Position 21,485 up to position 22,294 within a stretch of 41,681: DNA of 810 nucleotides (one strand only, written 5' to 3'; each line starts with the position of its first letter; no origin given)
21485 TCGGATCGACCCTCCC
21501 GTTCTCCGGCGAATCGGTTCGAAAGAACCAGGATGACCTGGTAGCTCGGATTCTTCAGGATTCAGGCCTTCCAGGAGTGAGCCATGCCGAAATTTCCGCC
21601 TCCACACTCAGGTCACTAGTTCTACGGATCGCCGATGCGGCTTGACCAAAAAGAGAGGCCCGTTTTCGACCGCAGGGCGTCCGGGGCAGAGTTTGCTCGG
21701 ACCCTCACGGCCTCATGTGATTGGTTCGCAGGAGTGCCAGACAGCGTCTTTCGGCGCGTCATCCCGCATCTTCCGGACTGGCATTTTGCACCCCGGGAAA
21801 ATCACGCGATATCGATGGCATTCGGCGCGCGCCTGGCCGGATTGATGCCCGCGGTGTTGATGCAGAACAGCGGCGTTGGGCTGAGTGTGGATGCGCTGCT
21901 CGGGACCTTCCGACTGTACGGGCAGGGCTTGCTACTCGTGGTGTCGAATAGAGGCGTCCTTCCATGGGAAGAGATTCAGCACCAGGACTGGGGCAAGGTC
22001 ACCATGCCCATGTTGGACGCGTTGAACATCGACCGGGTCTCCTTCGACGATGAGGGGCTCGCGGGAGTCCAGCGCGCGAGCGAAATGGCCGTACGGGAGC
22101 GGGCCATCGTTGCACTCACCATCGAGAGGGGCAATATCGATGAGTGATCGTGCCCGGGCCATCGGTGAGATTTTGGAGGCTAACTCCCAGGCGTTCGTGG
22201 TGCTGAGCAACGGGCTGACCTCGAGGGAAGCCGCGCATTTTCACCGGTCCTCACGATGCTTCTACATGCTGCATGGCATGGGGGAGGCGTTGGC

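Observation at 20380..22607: Split sulfopyruvate/phosphonopyruvate-decarboxylase-like ThDP enzyme plus Fe-ADH inside a sugar operon, with no PEP mutase in sight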

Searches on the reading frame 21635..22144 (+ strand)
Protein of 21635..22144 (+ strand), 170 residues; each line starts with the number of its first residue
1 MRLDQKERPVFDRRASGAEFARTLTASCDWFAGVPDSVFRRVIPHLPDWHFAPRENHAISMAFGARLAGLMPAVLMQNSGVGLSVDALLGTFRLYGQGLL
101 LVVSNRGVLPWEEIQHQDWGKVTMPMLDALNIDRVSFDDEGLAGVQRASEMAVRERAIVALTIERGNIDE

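Call 5: search_protein_families(library=pfam, proteins=[window:21635-22144:+], max_evalue=0.01)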
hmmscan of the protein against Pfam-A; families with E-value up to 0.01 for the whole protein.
window:21635-22144:+ (170 aa): 0 families

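Call 6: search_protein_families(library=ncbifam, proteins=[window:21635-22144:+], max_evalue=0.01)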
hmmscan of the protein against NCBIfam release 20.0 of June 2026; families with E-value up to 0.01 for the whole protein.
window:21635-22144:+ (170 aa): 2 families
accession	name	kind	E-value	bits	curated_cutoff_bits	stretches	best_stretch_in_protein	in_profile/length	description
TIGR03297.1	Ppyr-DeCO2ase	equivalog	1.1e-20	74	312.5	1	28-169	2-156/360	phosphonopyruvate decarboxylase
TIGR03845.1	sulfopyru_alph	equivalog_domain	6.8e-15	55.3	147.95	1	52-162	42-154/160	sulfopyruvate decarboxylase subunit alpha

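Call 10: find_homologous_proteins(query=window:21635-22144:+, max_evalue=0.001)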
Query window:21635-22144:+ (170 aa): 158 proteins with E <= 0.001 among 529 candidates; the best 120 are listed.
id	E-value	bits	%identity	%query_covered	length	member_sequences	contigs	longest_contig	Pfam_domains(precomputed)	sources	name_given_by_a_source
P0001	1.6e-108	378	100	100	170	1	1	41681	-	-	-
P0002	8.4e-78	278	72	100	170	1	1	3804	-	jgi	jgi:sulfopyruvate decarboxylase subunit alpha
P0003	8.5e-77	275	72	100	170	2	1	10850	-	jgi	jgi:sulfopyruvate decarboxylase subunit alpha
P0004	2.4e-73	263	70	100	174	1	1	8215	-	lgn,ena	-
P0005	1.6e-72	261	70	100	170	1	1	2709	-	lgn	-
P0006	1.8e-70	254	66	100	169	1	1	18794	-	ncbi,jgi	jgi:sulfopyruvate decarboxylase TPP-binding subunit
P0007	5.8e-69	249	65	100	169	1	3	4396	-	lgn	-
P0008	7.1e-68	246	65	100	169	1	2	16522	-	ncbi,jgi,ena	-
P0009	1.1e-67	245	64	100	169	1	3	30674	-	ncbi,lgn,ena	-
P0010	1.3e-67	245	64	100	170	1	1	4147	-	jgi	jgi:phosphonopyruvate decarboxylase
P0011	2.8e-67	244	62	100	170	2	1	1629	-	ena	-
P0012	1.1e-66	242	62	100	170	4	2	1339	-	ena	-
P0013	1.2e-66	242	65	100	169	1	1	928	-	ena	-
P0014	1.3e-66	241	61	100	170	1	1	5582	-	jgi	-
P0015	2.4e-66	241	64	100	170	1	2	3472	-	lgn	-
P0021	4.6e-65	236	64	100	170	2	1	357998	-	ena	-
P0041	1.6e-58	215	57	100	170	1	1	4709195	-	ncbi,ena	-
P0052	1.1e-56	209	56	100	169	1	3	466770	-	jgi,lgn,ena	-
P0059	2.6e-55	205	56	99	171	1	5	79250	-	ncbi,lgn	-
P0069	1.4e-53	199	54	100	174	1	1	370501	-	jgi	jgi:sulfopyruvate decarboxylase TPP-binding subunit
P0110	1.5e-44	170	52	98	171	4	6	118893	-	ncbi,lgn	-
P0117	1.1e-43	167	51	99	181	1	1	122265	-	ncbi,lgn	ncbi:MAG: hypothetical protein ACE15E_00400 [Acidobacteriota bacterium]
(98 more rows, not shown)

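Call 11: find_encoding_contigs(protein=P0041, flank=10000, max_places=2)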
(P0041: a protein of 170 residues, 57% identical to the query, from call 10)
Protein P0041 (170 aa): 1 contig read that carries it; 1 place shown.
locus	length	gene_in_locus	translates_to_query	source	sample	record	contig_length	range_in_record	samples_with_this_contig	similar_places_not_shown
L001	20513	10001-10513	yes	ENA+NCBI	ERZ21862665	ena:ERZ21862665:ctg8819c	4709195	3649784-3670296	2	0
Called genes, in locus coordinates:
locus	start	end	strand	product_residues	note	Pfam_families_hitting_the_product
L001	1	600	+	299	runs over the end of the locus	PF13385:Laminin_G_3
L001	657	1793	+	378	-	PF05050:Methyltransf_21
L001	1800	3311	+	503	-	PF04055:Radical_SAM, PF13186:SPASM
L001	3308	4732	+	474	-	PF02310:B12-binding (weak), PF04055:Radical_SAM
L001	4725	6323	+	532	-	-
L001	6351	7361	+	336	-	PF01073:3Beta_HSD, PF01370:Epimerase, PF04321:RmlD_sub_bind (weak), PF05368:NmrA (faint), PF07993:NAD_binding_4 (faint), PF13460:NAD_binding_10 (weak), PF16363:GDP_Man_Dehyd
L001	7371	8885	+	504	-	PF02310:B12-binding, PF04055:Radical_SAM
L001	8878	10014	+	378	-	PF00465:Fe-ADH, PF13685:Fe-ADH_2 (faint), PF25137:ADH_Fe_C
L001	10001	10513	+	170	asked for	-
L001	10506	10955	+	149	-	PF02775:TPP_enzyme_C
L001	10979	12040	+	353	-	PF03102:NeuB, PF08666:SAF (weak)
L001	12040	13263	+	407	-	PF18130:ATPgrasp_N, PF02655:ATP-grasp_3, PF18603:LAL_C2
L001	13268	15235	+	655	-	PF03065:Glyco_hydro_57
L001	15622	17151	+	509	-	PF00669:Flagellin_N, PF00700:Flagellin_C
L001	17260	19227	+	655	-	PF01973:MptE-like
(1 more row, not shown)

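Call 12: find_encoding_contigs(protein=P0021, flank=10000, max_places=2)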
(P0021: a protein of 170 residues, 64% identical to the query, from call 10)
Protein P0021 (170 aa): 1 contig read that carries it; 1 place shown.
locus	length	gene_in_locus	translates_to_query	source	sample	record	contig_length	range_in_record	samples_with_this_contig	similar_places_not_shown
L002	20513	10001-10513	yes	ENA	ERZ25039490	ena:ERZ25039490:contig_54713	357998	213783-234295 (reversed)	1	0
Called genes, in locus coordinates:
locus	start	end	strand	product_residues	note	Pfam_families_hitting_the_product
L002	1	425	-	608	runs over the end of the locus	PF00669:Flagellin_N, PF07196:Flagellin_IN, PF00700:Flagellin_C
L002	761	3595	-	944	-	PF01973:MptE-like, PF13414:TPR_11 (faint), PF13428:TPR_14 (faint), PF00515:TPR_1 (faint), PF07719:TPR_2 (faint), PF13424:TPR_12 (weak), PF13432:TPR_16, PF23914:TPR_CcmH_CycH (weak), +5 more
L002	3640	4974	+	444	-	-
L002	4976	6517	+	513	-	PF02310:B12-binding, PF04055:Radical_SAM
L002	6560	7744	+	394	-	PF02353:CMAS (faint), PF13489:Methyltransf_23, PF13847:Methyltransf_31, PF08241:Methyltransf_11, PF08242:Methyltransf_12, PF13649:Methyltransf_25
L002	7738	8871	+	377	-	PF00465:Fe-ADH, PF25137:ADH_Fe_C (weak)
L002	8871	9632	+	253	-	PF00465:Fe-ADH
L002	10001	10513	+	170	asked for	-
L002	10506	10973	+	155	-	-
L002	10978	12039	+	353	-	PF03102:NeuB, PF08666:SAF (weak)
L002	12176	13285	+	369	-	PF02655:ATP-grasp_3, PF18603:LAL_C2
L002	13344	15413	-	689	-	PF03065:Glyco_hydro_57 (weak)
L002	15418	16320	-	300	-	PF08003:Methyltransf_9 (weak), PF13489:Methyltransf_23, PF07021:MetW, PF13649:Methyltransf_25, PF13847:Methyltransf_31, PF08241:Methyltransf_11, PF08242:Methyltransf_12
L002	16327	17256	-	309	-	-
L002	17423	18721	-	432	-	PF00202:Aminotran_3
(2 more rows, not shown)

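Call 17: find_encoding_contigs(protein=P0052, flank=10000, max_places=1)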
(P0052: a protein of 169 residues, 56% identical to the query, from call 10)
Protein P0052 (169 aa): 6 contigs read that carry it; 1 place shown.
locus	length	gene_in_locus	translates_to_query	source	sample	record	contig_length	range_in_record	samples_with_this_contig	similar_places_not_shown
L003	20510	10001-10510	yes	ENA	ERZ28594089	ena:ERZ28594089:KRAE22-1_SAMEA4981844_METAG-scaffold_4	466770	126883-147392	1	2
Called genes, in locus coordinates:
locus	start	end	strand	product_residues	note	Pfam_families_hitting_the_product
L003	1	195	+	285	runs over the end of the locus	PF01061:ABC2_membrane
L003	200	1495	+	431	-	PF00005:ABC_tran, PF13304:AAA_21 (faint)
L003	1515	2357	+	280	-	PF01501:Glyco_transf_8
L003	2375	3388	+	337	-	PF00106:adh_short (weak), PF01073:3Beta_HSD, PF01370:Epimerase, PF02719:Polysacc_synt_2, PF04321:RmlD_sub_bind, PF07993:NAD_binding_4, PF13460:NAD_binding_10, PF16363:GDP_Man_Dehyd, +2 more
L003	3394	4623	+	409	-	PF01041:DegT_DnrJ_EryC1, PF00155:Aminotran_1_2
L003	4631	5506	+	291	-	PF00248:Aldo_ket_red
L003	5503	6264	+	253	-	PF02348:CTP_transf_3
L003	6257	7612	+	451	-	PF00202:Aminotran_3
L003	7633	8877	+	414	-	PF13489:Methyltransf_23, PF13847:Methyltransf_31, PF08241:Methyltransf_11, PF08242:Methyltransf_12 (weak), PF13649:Methyltransf_25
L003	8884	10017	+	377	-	PF00465:Fe-ADH, PF13685:Fe-ADH_2 (weak), PF25137:ADH_Fe_C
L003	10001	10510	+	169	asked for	-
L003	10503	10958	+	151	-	PF02775:TPP_enzyme_C (weak)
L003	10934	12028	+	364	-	PF03102:NeuB, PF08666:SAF (faint)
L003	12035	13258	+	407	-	PF18130:ATPgrasp_N (weak), PF01071:GARS_A (faint), PF02655:ATP-grasp_3, PF02786:CPSase_L_D2, PF18603:LAL_C2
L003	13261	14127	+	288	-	PF03102:NeuB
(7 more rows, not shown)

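Call 18: find_encoding_contigs(protein=P0117, flank=10000, max_places=1)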
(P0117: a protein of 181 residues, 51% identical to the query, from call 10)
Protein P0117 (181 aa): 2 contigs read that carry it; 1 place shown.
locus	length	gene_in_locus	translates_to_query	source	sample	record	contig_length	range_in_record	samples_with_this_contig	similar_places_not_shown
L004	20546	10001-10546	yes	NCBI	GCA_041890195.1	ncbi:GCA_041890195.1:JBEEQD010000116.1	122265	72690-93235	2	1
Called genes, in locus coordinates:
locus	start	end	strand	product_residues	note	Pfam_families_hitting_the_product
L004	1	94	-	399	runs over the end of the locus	-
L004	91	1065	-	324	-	PF00248:Aldo_ket_red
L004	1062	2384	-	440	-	PF00202:Aminotran_3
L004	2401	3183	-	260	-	PF02348:CTP_transf_3, PF12804:NTP_transf_3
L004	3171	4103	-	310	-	PF03102:NeuB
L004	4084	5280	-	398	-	PF01041:DegT_DnrJ_EryC1, PF01053:Cys_Met_Meta_PP (weak)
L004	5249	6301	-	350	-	PF04321:RmlD_sub_bind, PF05368:NmrA (weak), PF01073:3Beta_HSD, PF01370:Epimerase, PF02719:Polysacc_synt_2, PF07993:NAD_binding_4, PF13460:NAD_binding_10, PF16363:GDP_Man_Dehyd, +1 more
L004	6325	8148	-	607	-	PF01973:MptE-like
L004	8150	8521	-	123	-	PF26154:DUF8042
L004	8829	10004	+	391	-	PF00465:Fe-ADH, PF13685:Fe-ADH_2, PF25137:ADH_Fe_C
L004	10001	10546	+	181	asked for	-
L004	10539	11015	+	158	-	PF02775:TPP_enzyme_C (weak)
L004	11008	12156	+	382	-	PF03102:NeuB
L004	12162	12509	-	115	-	PF05400:FliT (weak)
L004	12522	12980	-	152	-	PF02561:FliS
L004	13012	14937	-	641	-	PF02465:FliD_N, PF07195:FliD_C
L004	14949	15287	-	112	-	PF03646:FlaG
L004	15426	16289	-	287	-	PF00669:Flagellin_N, PF00700:Flagellin_C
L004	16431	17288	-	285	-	PF00669:Flagellin_N, PF00700:Flagellin_C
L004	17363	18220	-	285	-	PF00669:Flagellin_N, PF00700:Flagellin_C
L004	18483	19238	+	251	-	PF00072:Response_reg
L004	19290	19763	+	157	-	PF13690:CheX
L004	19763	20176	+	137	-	-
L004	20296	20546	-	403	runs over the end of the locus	PF00563:EAL, PF08668:HDOD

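Call 19: find_encoding_contigs(protein=P0069, flank=10000, max_places=1)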
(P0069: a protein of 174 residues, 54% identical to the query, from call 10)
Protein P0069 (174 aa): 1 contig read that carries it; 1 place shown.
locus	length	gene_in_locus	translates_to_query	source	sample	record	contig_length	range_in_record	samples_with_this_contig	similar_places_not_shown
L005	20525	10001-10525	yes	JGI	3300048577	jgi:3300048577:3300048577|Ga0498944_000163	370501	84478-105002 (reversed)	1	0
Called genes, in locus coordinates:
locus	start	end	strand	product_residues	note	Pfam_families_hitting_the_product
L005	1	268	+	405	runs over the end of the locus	PF13088:BNR_2 (weak), PF02012:BNR (faint)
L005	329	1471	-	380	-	PF01041:DegT_DnrJ_EryC1, PF00155:Aminotran_1_2, PF01053:Cys_Met_Meta_PP (weak)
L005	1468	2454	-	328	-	PF01073:3Beta_HSD, PF01370:Epimerase, PF02719:Polysacc_synt_2, PF04321:RmlD_sub_bind (weak), PF05368:NmrA, PF13460:NAD_binding_10, PF16363:GDP_Man_Dehyd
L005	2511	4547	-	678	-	PF03065:Glyco_hydro_57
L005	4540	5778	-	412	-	PF02655:ATP-grasp_3, PF18603:LAL_C2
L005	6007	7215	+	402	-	PF13489:Methyltransf_23, PF01209:Ubie_methyltran (faint), PF13649:Methyltransf_25, PF13847:Methyltransf_31, PF08241:Methyltransf_11, PF08242:Methyltransf_12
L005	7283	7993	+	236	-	PF02348:CTP_transf_3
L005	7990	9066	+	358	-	-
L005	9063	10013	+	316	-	PF13489:Methyltransf_23, PF13847:Methyltransf_31, PF08241:Methyltransf_11, PF08242:Methyltransf_12, PF13649:Methyltransf_25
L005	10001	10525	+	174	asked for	-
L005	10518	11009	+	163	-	PF02775:TPP_enzyme_C (weak)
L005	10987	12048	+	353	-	PF03102:NeuB, PF08666:SAF (weak)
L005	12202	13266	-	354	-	PF13439:Glyco_transf_4, PF13579:Glyco_trans_4_4 (weak), PF20706:GT4-conflict, PF00534:Glycos_transf_1, PF13692:Glyco_trans_1_4, PF13524:Glyco_trans_1_2 (weak)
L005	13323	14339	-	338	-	PF00535:Glycos_transf_2, PF10111:Glyco_tranf_2_2, PF13641:Glyco_tranf_2_3, PF13506:Glyco_transf_21 (weak), PF13632:Glyco_trans_2_3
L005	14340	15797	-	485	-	PF02310:B12-binding, PF04055:Radical_SAM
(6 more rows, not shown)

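Call 23: find_related_loci(query=A1, collection=genome_contigs, flank=10000)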
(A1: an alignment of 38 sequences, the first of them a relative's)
Query A1 (170 aa) in genome_contigs; peptide patterns used: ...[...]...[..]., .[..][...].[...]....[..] (x = any residue, [..] = any of these).
599 stretches matched a pattern (row limit reached: there are more); 591 encode a relative of the query (tblastn E <= 1e-3); the best 80 are kept; 80 distinct loci.
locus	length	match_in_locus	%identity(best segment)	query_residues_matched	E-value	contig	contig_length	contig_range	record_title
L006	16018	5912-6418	64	1-170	1e-73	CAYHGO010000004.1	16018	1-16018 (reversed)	MAG TPA_asm: uncultured Candidatus Saccharibacteria bacterium isolate ERP119705_co12_96 genome assembly, contig: NODE_42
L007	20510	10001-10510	59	1-170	2e-68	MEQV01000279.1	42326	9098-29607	MAG: Betaproteobacteria bacterium RIFCSPLOWO2_02_FULL_62_17 rifcsplowo2_02_scaffold_741, whole genome shotgun sequence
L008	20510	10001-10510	64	1-170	5e-67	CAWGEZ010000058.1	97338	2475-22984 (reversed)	MAG: uncultured delta proteobacterium isolate MFD02134.bin.2.205 genome assembly, contig: contig_83174, whole genome sho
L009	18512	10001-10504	59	2-170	3e-65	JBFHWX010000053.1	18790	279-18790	MAG: Desulfobulbales bacterium isolate Mix_sand09.2021.07.Z.39 k141_828378_length_18790_cov_11.1808, whole genome shotgu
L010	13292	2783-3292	51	1-170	8e-62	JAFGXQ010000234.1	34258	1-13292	MAG: Deltaproteobacteria bacterium isolate ZodW_Metabat.4 k87_22322041, whole genome shotgun sequence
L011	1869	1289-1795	55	2-170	5e-60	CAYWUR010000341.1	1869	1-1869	MAG TPA_asm: uncultured Desulfobulbia bacterium isolate binchicken_co172_142 genome assembly, contig: NODE_77338_length_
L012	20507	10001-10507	54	4-170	7e-51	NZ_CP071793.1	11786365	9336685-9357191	Sulfidibacter corallicola strain M133 chromosome, complete genome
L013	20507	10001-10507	51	2-170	2e-48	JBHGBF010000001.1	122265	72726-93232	MAG: Acidobacteriota bacterium isolate SBS.BIN.3 SBSBIN3_contig_1, whole genome shotgun sequence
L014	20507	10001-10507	46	1-170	5e-43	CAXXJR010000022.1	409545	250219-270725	MAG: Maridesulfovibrio sp. isolate 6beb94cf-9426-4573-8ce2-a4cb058dd04d genome assembly, contig: contig_22, whole genome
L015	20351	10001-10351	43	54-170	3e-27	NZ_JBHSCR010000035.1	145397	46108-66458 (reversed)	Kordiimonas lipolytica strain CGMCC 1.15304 soapdenovo_K_83_35, whole genome shotgun sequence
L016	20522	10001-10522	35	6-168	2e-21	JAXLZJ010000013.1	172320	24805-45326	MAG: Nitrospira sp. isolate STL-NOB7 C1.118.fa-13, whole genome shotgun sequence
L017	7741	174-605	36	29-168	9e-21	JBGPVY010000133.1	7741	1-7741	MAG: Nitrospiraceae bacterium isolate OBJ1_062018_090_77 k141_927845_length_7741_cov_27.7893, whole genome shotgun seque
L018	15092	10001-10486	35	12-168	8e-21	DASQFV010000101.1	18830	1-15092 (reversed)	MAG TPA_asm: Nitrospiraceae bacterium isolate SMAG_U11789 k141_376989, whole genome shotgun sequence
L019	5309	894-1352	35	19-165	1e-20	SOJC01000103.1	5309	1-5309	MAG: Candidatus Bathyarchaeota archaeon isolate E29_bin60 NODE_8116_length_5309_cov_58.280167, whole genome shotgun sequ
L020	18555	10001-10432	36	29-168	1e-20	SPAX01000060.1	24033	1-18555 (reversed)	MAG: Nitrospira sp. isolate RCB Rifle_cladeB_scaffold_60, whole genome shotgun sequence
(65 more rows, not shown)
